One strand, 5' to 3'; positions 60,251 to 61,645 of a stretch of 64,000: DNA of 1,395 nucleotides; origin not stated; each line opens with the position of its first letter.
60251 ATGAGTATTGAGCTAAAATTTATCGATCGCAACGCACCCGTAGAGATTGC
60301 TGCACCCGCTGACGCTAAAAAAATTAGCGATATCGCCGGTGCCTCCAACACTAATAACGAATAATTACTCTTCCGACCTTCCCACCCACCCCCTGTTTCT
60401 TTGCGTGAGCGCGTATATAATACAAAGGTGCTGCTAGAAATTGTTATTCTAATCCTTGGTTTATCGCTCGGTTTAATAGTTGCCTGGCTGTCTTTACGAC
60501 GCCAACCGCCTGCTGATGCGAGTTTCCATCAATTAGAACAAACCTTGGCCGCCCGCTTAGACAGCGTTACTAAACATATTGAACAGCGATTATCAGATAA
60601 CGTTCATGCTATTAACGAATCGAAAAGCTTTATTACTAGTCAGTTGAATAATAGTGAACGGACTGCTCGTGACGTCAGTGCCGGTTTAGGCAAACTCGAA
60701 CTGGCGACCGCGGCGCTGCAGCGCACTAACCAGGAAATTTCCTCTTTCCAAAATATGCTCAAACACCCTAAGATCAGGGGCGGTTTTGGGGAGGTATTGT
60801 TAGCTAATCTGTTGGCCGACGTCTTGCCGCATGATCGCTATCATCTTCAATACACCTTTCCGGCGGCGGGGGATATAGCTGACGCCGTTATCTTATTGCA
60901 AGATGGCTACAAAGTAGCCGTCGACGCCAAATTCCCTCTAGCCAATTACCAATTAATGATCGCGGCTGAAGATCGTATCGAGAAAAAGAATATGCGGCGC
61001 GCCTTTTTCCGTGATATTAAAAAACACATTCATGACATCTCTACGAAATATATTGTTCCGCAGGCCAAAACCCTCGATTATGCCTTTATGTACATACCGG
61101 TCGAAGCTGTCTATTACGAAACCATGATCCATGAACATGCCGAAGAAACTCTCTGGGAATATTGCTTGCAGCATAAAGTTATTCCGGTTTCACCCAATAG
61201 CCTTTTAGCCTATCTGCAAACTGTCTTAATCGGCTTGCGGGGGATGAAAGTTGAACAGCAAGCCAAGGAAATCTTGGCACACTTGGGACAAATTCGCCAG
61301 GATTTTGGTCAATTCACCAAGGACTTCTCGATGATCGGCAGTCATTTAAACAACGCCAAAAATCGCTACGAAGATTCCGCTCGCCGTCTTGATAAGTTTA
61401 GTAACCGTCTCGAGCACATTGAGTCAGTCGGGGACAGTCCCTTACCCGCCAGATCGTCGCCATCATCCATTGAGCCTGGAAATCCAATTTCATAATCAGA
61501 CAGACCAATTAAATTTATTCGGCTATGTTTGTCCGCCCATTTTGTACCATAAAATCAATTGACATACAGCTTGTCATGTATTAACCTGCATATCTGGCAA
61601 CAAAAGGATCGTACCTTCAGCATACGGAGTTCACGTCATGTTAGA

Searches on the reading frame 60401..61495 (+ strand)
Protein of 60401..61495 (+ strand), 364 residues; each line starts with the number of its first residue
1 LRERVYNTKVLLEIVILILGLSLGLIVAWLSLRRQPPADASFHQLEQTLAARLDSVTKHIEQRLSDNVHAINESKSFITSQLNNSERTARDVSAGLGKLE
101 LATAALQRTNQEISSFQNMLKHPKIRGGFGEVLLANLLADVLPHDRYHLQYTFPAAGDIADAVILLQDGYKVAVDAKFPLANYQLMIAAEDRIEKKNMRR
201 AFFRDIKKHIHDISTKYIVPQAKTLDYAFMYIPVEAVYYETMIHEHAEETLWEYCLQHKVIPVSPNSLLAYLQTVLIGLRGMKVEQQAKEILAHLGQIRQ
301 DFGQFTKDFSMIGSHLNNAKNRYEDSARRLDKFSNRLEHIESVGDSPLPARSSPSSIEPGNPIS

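Call 16: search_protein_families(library=pfam, proteins=[window:60401-61495:+])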
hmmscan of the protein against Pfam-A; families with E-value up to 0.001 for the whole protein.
window:60401-61495:+ (364 aa): 1 family
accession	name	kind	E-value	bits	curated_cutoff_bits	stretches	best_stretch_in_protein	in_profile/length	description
PF02646.22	RmuC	-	1.7e-57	195.2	26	1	78-345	14-286/291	RmuC family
